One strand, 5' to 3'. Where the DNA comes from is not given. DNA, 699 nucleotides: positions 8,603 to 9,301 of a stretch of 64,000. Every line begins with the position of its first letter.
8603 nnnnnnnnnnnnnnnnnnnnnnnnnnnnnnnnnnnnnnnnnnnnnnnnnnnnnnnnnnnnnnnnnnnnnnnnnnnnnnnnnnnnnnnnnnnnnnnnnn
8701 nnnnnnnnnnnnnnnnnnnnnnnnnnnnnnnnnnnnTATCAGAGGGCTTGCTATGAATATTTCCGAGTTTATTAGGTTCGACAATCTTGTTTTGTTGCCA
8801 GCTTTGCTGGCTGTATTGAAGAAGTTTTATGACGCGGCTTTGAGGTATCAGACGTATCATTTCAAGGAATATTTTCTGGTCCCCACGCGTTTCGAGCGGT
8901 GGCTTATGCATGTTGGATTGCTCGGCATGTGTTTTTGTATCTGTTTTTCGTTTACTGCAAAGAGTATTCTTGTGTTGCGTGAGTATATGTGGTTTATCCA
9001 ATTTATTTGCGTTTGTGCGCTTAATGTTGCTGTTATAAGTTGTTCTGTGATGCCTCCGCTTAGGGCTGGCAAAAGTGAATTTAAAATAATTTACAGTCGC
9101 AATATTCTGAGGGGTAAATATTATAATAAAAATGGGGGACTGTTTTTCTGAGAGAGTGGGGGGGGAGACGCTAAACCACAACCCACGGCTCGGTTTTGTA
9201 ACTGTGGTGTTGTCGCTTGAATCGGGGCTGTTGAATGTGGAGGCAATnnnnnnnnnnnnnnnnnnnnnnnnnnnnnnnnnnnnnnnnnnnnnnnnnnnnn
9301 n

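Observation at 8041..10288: SRA-HNH (type IV-like) nuclease + DEDDh exonuclease + XRE regulator mini-island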

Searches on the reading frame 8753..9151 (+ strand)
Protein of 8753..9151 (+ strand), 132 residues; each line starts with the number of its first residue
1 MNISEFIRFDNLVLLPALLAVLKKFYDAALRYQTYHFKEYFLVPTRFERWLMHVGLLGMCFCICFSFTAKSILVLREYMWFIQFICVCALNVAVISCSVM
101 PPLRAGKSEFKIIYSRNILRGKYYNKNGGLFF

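Call 19: search_protein_families(library=pfam, proteins=[window:8753-9151:+], max_evalue=0.01)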
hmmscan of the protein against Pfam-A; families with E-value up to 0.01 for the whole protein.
window:8753-9151:+ (132 aa): 0 families

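Call 37: find_homologous_proteins(query=window:8753-9148:+, max_evalue=0.01)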
Query window:8753-9148:+ (132 aa): 2 proteins with E <= 0.01 among 5 candidates.
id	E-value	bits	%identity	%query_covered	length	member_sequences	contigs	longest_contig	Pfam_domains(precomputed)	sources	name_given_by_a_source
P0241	1.8e-83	295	100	100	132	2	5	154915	-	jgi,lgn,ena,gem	jgi:hypothetical protein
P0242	1.0e-46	176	63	100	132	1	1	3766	-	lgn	-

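Call 40: search_protein_families(library=ncbifam, proteins=[window:8753-9151:+], max_evalue=0.001)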
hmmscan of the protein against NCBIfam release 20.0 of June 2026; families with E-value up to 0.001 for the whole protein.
window:8753-9151:+ (132 aa): 0 families

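Call 65: search_protein_representatives(alignment_id=A4)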
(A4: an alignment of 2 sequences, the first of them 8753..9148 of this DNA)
Query: 2 sequences, 132 profile positions. Proteins with E-value up to 0.001 (for the whole library): 2; up to 1e-10: 1; up to 1e-30: 1. The best 2 are listed.
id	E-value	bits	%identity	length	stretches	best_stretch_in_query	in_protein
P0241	1.5e-77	274.5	-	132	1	1-132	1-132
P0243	2.1e-07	47.6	-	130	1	18-129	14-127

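Call 67: find_encoding_contigs(protein=P0243, flank=5000, max_places=4)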
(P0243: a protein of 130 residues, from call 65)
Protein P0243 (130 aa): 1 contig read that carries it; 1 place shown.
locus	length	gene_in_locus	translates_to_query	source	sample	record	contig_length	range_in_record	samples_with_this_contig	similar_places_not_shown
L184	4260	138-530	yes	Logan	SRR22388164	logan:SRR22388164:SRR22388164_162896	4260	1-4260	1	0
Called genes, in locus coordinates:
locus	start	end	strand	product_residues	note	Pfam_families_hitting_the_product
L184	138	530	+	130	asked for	-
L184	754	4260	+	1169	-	?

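Call 68: search_protein_families(library=pfam, proteins=[L184:754-4260:+], max_evalue=0.001)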
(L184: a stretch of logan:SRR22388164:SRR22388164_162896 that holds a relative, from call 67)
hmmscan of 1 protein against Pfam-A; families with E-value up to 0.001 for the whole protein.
L184:754-4260:+ (1169 aa): 2 families
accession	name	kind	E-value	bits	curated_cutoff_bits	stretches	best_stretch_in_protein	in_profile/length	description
PF00754.31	F5_F8_type_C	-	1.6e-14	54.5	28.2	1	354-463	2-120/127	F5/8 type C domain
PF22633.2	F5_F8_type_C_2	-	2.3e-07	31.8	27.8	1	376-451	12-89/91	NedA-like, galactose-binding domain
